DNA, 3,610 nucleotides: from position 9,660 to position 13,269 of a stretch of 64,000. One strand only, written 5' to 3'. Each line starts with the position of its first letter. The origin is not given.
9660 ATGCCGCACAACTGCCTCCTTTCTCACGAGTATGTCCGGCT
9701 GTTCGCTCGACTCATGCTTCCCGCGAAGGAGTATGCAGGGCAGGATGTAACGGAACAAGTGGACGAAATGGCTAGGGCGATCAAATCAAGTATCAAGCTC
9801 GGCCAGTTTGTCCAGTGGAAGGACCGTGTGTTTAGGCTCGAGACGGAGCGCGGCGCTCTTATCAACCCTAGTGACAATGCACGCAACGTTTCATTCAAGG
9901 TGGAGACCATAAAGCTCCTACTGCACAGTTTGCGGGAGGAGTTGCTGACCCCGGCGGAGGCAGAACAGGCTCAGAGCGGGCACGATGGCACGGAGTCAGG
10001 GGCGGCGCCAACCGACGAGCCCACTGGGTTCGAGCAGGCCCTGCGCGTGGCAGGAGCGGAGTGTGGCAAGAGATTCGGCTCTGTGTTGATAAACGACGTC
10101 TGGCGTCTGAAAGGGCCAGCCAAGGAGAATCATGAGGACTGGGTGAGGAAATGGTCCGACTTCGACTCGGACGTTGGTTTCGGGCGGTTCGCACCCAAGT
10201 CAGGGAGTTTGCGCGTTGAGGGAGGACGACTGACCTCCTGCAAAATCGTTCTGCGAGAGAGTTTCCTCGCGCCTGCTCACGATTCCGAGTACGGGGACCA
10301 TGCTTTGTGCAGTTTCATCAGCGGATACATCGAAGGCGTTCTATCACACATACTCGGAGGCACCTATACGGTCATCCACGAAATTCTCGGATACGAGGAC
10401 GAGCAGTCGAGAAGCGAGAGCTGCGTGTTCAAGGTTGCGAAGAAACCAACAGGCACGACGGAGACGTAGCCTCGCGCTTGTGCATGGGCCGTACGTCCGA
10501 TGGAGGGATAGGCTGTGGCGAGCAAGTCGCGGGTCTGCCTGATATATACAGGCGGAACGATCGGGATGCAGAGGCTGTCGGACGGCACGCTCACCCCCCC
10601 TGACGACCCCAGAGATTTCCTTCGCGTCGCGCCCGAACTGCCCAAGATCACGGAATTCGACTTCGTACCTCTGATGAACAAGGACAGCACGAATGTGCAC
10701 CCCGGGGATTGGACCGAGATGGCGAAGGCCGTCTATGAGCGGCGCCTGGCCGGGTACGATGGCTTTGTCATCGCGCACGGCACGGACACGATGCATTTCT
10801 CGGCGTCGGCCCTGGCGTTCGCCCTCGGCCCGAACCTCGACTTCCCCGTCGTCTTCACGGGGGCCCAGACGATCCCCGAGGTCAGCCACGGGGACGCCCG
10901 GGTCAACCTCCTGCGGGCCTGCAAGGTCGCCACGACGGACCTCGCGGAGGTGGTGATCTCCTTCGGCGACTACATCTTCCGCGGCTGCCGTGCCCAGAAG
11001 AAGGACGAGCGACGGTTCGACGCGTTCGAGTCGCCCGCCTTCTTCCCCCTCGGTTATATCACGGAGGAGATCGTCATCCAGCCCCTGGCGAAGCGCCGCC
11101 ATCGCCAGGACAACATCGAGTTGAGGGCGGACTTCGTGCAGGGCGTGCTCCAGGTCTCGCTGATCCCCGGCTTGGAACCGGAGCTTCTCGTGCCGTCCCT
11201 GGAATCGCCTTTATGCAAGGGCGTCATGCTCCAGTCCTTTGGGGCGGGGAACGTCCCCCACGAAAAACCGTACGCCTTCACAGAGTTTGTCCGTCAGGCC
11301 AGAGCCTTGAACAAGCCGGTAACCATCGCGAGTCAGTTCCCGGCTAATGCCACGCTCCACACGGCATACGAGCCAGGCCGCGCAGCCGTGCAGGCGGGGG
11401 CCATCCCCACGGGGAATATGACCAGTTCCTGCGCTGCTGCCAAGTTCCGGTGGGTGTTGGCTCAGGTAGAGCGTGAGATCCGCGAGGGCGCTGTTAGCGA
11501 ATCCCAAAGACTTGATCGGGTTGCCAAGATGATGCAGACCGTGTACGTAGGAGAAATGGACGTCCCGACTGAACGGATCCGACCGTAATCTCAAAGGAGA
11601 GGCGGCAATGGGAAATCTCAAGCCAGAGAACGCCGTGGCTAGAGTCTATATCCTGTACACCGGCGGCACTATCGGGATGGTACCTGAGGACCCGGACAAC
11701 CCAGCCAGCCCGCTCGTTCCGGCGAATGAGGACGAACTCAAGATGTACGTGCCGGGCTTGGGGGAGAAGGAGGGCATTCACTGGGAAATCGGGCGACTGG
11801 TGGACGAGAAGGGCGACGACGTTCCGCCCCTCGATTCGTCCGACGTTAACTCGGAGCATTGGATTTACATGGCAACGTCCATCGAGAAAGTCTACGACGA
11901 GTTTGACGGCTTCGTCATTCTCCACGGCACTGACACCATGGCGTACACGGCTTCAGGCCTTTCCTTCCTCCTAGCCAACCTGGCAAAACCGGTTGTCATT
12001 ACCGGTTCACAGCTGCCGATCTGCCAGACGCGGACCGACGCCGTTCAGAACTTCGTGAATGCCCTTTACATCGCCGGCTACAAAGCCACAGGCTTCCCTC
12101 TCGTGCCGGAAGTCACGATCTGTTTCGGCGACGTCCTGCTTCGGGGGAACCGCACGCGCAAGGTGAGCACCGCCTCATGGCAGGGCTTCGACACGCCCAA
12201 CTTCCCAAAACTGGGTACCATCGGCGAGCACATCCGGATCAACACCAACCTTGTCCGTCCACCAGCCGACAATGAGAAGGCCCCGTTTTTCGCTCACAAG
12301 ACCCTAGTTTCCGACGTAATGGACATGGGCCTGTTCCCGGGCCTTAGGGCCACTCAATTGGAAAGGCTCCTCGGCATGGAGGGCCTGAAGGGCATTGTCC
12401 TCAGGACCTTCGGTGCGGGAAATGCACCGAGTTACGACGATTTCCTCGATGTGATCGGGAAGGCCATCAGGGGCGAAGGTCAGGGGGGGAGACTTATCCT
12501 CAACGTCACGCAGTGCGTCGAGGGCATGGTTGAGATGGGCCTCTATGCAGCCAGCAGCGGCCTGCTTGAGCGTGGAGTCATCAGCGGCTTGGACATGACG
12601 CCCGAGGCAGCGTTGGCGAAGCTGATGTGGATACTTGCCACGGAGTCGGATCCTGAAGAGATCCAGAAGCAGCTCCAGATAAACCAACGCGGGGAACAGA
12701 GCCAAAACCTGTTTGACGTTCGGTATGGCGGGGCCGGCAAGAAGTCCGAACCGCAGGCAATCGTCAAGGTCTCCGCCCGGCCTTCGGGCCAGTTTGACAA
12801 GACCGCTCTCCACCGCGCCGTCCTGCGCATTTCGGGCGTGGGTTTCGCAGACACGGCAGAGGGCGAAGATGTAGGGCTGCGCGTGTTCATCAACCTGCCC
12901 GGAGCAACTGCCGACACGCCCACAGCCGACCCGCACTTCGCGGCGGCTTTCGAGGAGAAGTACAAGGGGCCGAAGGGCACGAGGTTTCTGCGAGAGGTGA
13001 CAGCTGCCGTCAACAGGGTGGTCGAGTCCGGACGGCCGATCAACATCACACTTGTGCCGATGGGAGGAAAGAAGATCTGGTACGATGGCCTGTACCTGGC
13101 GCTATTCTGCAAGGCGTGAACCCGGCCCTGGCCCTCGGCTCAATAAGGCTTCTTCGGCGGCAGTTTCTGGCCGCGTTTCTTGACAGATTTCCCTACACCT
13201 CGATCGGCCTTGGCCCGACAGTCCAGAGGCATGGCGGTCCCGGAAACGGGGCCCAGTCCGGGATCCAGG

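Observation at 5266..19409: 14 kb lower-GC cargo operon inserted exactly between terminase and portal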

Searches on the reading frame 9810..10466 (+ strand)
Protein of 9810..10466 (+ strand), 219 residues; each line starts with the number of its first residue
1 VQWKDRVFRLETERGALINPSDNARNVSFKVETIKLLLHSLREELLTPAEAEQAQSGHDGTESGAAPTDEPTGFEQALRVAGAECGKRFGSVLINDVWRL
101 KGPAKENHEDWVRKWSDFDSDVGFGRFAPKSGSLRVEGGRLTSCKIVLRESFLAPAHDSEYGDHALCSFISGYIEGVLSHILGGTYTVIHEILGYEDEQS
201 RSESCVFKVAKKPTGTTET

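Call 95: search_protein_representatives(protein=window:9810-10466:+)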
Query: 219 residues. Proteins with E-value up to 0.001 (for the whole library): 264; up to 1e-10: 104; up to 1e-30: 16. The best 150 are listed.
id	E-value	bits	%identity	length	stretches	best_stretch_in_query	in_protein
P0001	1.4e-143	492.7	100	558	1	1-219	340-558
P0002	1.2e-39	152.8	47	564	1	4-213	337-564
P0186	5.5e-39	150.7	47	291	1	4-215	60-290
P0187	7.7e-38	146.9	46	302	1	2-214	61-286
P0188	1.6e-36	142.7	47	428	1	4-208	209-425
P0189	5.6e-36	140.9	43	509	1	4-213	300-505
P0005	3.0e-35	138.5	49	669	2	75-215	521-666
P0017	3.5e-35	138.2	46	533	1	2-212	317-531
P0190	2.0e-34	135.8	50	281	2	73-216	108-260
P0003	2.6e-34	135.4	44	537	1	2-213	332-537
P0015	4.5e-33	131.4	45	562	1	4-210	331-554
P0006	5.3e-33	131.1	43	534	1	4-210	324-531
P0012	6.2e-32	127.6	40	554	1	2-213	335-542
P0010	1.1e-31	126.8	46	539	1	4-210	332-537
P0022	1.8e-31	126.1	52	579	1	4-182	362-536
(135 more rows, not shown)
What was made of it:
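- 8793..10469 (+): 558-aa ParA/MinD-type ATPase (deviant Walker A, KGGTGKS) fused to a V4R/Bet3-like C-terminal domain with conserved Cys and His residues. The family is rare: 264 clusters among 1.84 billion representatives (call 95).
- The C-terminal domain family has 264 clusters among 1.84 billion representatives (call 95).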

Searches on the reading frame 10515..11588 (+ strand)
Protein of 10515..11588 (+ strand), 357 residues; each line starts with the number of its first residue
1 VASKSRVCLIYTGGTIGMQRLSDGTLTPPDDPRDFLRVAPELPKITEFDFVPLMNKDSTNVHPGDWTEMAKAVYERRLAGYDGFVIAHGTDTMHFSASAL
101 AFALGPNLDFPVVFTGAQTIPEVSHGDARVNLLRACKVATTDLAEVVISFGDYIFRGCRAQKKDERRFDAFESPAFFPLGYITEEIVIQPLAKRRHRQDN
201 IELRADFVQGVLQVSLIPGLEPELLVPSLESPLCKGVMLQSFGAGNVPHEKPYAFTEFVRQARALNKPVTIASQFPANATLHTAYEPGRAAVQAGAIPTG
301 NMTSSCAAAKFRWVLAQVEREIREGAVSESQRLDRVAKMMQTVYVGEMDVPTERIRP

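Call 5: search_protein_families(library=pfam, proteins=[window:10515-11588:+])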
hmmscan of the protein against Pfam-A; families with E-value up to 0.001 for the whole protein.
window:10515-11588:+ (357 aa): 2 families
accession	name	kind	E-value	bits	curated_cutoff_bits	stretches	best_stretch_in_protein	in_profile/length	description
PF00710.25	Asparaginase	-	1.5e-50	171.8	22.5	1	6-186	1-185/193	Asparaginase, N-terminal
PF17763.6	Asparaginase_C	-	1.9e-15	57.3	34.6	1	213-318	4-104/114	Glutaminase/Asparaginase C-terminal domain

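Call 9: search_protein_families(library=ncbifam, proteins=[window:10515-11588:+], max_evalue=0.01)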
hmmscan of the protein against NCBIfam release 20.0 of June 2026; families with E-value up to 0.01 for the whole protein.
window:10515-11588:+ (357 aa): 6 families
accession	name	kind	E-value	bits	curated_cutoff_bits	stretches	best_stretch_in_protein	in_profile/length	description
TIGR00519.1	asnASE_I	subfamily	5.6e-65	219.5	260.5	1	6-323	3-324/337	type I asparaginase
TIGR02153.1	gatD_arch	equivalog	3e-56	190.9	324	1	4-321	62-384/405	Glu-tRNA(Gln) amidotransferase subunit GatD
NF003217.0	PRK04183.1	equivalog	3.7e-56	190.5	310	1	3-320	74-395/420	Glu-tRNA(Gln) amidotransferase subunit GatD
NF006998.0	PRK09461.1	equivalog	1.1e-47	162.9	376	1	4-318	3-316/337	asparaginase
TIGR00520.1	asnASE_II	subfamily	2.6e-20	72.6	314.3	1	7-256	27-285/352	type II asparaginase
NF008304.0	PRK11096.1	equivalog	3.1e-15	55.6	506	1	36-205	58-227/348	L-asparaginase 2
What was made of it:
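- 10515..11588 (+): 357-aa type I asparaginase / GatD-like amidohydrolase (short form) with intact TGGTIGM and HGTDT motifs. PF00710 and PF17763 (call 5). asnASE_I scores 219 bits, below the 260 cutoff (call 9).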

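Call 13: search_protein_families(library=padloc, proteins=[window:10515-11588:+], max_evalue=0.01)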
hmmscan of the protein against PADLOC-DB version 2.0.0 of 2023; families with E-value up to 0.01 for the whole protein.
window:10515-11588:+ (357 aa): 0 families

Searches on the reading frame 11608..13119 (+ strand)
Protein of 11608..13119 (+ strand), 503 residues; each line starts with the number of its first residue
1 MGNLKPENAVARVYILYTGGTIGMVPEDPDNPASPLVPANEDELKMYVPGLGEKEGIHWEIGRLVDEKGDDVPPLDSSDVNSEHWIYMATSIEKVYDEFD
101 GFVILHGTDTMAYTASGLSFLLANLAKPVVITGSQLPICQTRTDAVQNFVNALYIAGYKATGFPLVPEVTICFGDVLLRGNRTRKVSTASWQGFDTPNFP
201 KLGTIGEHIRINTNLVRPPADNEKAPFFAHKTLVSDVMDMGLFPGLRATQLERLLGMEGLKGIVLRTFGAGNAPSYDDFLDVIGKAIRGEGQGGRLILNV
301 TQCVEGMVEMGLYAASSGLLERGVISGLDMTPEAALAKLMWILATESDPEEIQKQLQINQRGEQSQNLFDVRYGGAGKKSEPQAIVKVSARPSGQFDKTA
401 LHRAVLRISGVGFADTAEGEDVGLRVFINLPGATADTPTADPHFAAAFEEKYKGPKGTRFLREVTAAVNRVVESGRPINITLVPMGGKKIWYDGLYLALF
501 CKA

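Call 5: search_protein_families(library=pfam, proteins=[window:11608-13119:+])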
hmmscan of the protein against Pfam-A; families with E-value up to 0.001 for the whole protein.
window:11608-13119:+ (503 aa): 2 families
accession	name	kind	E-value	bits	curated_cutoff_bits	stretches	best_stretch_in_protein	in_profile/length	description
PF00710.25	Asparaginase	-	1.1e-52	178.8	22.5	1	12-215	1-191/193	Asparaginase, N-terminal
PF17763.6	Asparaginase_C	-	7e-27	94.1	34.6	1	241-354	6-112/114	Glutaminase/Asparaginase C-terminal domain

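Call 9: search_protein_families(library=ncbifam, proteins=[window:11608-13119:+], max_evalue=0.01)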
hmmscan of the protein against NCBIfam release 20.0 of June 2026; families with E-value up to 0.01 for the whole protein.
window:11608-13119:+ (503 aa): 6 families
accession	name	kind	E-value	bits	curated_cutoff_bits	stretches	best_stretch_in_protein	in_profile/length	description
NF006998.0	PRK09461.1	equivalog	7.9e-83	278.5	376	1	12-366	5-336/337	asparaginase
TIGR00519.1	asnASE_I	subfamily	3.8e-74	249.7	260.5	1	12-363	3-334/337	type I asparaginase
NF003217.0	PRK04183.1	equivalog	8.9e-46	156.4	310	1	11-366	76-413/420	Glu-tRNA(Gln) amidotransferase subunit GatD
TIGR02153.1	gatD_arch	equivalog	4.2e-43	147.6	324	1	62-365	102-400/405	Glu-tRNA(Gln) amidotransferase subunit GatD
TIGR00520.1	asnASE_II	subfamily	2.1e-24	86.1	314.3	1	60-355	65-348/352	type II asparaginase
NF008304.0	PRK11096.1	equivalog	8.5e-21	73.9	506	1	62-288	65-284/348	L-asparaginase 2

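Call 13: search_protein_families(library=padloc, proteins=[window:11608-13119:+], max_evalue=0.01)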
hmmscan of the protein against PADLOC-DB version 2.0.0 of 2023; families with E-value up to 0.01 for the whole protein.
window:11608-13119:+ (503 aa): 0 families

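Call 42: search_solved_structures(query=window:11608-13119:+, max_evalue=0.001)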
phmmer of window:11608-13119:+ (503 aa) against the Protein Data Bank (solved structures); distinct sequences matched with E-value up to 0.001: 83 (the best 60 are shown).
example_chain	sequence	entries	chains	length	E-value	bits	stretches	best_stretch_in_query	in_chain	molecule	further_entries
3ntx_A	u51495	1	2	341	2.4e-70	240.7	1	12-365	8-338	Cytoplasmic L-asparaginase I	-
7r69_A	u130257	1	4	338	2.9e-69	237.2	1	12-365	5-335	L-asparaginase I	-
2him_A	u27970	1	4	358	1.1e-68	235.3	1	12-364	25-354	L-asparaginase 1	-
2p2d_A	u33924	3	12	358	1.1e-68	235.3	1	12-364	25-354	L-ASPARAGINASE I | L-asparaginase 1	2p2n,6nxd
6nxc_A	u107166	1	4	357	1.1e-68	235.2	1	12-364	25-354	L-asparaginase 1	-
7r6b_A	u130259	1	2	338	2e-68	234.4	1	12-365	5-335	L-asparaginase I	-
7r6a_A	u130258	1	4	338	3e-68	233.8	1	12-365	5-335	L-asparaginase I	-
2ocd_A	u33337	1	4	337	7.2e-65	222.7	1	12-364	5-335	L-asparaginase I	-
4r8k_A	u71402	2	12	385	1.7e-58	201.6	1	73-364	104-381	Uncharacterized protein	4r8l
9s7z_A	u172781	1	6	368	2.6e-58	201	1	12-365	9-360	60 kDa lysophospholipase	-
5dnc_A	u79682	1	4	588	3.2e-58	200.7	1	73-376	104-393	L-asparaginase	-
5dnd_A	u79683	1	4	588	7e-58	199.6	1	72-375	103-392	L-asparaginase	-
5dne_A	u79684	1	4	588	9.7e-58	199.1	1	72-375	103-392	L-asparaginase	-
9s7y_A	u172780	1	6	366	8.4e-57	196.1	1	12-365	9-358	60 kDa lysophospholipase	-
5ot0_A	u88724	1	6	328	3.2e-42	147.9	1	55-363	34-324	L-asparaginase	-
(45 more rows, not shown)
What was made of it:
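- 11608..13119 (+): 503-aa long type I asparaginase with a C-terminal domain of about 135 aa that resembles the polyphenol-oxidase C-terminal domain. It is the invariant partner of the V4R-domain protein. PDB AnsA hits, E 2e-70 (call 42).
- On Class 1, type I (cytoplasmic, AnsA-like) L-asparaginases: PDB AnsA hits at E 2e-70 (call 42).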

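Call 101: search_dna_similar(query=window:11608-13119:+, collection=phages, mode=protein, max_rows=15, max_evalue=0.000001)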
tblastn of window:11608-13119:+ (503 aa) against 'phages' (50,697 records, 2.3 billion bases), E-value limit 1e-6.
Records with a match: 16; places in all: 16; records where one place covers at least 80% of the query: 0.
Best place of each record, by identity: <60% 16.
By first word of the organism name: Bacteriophage 4; Listeria 4; Salmonella 3; Staphylococcus 2; Acinetobacter 2; Enterococcus 1.
By host as written in the record: - 6; Listeria monocytogenes 4; Salmonella enterica subsp. enterica serovar Kentucky 2; Staphylococcus aureus 2; Enterococcus faecalis 1; Homo sapiens 1.
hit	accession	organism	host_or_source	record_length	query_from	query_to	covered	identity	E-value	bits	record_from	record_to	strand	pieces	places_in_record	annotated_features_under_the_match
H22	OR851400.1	Salmonella phage S.Kent 1-2-1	Salmonella enterica subsp. enterica ...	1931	13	363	70%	39.0%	4e-66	229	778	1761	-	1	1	record has no annotation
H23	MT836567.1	Bacteriophage sp.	human fecal samples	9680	12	341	66%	32.1%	2e-20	100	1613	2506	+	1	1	record has no annotation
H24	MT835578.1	Bacteriophage sp.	human fecal samples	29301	10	355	69%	30.4%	2e-33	140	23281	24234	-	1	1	record has no annotation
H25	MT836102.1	Bacteriophage sp.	human fecal samples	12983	2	354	70%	29.7%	1e-35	147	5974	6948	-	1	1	record has no annotation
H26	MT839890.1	Bacteriophage sp.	human fecal samples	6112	13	343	66%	31.2%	3e-36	149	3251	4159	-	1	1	record has no annotation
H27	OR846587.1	Enterococcus phage Efs 1-1-1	Enterococcus faecalis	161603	13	357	69%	26.9%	1e-12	77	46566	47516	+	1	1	record has no annotation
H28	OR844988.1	Staphylococcus phage SA 1306 Kay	Staphylococcus aureus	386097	10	358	69%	24.7%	3e-9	66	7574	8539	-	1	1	record has no annotation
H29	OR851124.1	Salmonella phage S.Kent 1-2-1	Salmonella enterica subsp. enterica ...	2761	68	353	57%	27.5%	5e-13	77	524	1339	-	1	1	record has no annotation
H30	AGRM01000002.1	Salmonella enterica subsp. houtenae str. ATCC BAA-1581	Homo sapiens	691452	68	353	57%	27.5%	7e-13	77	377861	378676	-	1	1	L-asparaginase, type II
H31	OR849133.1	Listeria phage LM 4-14-1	Listeria monocytogenes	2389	75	354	56%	27.8%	2e-9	66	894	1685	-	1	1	record has no annotation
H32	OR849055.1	Listeria phage LM 4-14-1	Listeria monocytogenes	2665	75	354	56%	27.8%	2e-9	66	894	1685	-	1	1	record has no annotation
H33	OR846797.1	Listeria phage LM 4-11-1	Listeria monocytogenes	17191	75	354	56%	27.8%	3e-9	66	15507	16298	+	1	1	record has no annotation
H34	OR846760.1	Listeria phage LM 4-11-1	Listeria monocytogenes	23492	75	354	56%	27.8%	3e-9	66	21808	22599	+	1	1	record has no annotation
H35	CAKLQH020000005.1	Acinetobacter phage MD-2021a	not known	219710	12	280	53%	25.6%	3e-9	66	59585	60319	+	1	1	ansA: L-Asparaginase I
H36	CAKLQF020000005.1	Acinetobacter phage MD-2021a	not known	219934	12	280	53%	25.6%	3e-9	66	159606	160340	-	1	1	ansA: L-Asparaginase I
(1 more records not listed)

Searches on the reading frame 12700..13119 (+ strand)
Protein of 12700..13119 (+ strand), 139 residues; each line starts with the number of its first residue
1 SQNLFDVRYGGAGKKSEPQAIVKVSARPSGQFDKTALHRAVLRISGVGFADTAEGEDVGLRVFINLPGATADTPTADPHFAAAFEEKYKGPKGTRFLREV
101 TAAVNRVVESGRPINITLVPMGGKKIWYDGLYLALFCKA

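Call 38: search_protein_families(library=pfam, proteins=[window:12700-13119:+], max_evalue=5)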
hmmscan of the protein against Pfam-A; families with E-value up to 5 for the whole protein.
window:12700-13119:+ (139 aa): 1 family
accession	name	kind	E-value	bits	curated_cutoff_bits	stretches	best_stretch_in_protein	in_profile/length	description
PF12143.14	PPO1_KFDV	-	0.0014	19.1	26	1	35-124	25-118/130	Chloroplastic Polyphenol Oxidase C-terminal domain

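Call 77: search_solved_structures(query=A4, max_evalue=10, show_alignments=2)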
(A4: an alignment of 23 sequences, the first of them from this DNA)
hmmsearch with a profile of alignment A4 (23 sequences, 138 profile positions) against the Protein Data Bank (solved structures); distinct sequences matched with E-value up to 10: 2.
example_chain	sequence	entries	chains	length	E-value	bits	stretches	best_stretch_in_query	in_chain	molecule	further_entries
7xio_A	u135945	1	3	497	0.00056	23.3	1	58-119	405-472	Polyphenol oxidase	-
2mra_A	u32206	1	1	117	0.94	12.9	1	5-73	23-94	De novo designed protein OR459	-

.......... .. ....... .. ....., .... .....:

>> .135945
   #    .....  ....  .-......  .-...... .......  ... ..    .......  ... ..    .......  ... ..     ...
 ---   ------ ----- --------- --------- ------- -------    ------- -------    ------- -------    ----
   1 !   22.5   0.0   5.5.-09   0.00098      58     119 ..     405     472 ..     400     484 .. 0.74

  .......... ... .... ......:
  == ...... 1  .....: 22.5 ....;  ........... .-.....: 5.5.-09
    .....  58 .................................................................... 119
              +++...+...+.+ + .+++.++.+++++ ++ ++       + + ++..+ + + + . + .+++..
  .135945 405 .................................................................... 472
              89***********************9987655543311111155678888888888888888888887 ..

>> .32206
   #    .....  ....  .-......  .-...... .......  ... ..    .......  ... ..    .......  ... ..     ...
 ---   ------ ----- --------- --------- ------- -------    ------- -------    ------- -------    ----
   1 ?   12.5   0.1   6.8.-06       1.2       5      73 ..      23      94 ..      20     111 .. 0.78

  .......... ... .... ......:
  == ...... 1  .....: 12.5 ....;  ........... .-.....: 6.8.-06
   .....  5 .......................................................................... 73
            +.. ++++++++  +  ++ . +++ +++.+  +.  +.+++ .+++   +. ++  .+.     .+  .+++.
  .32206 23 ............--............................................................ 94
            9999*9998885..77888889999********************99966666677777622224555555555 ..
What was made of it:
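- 11608..13119 (+): The C-terminal profile hits 7xio polyphenol oxidase, E 5.6e-4 (call 77).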
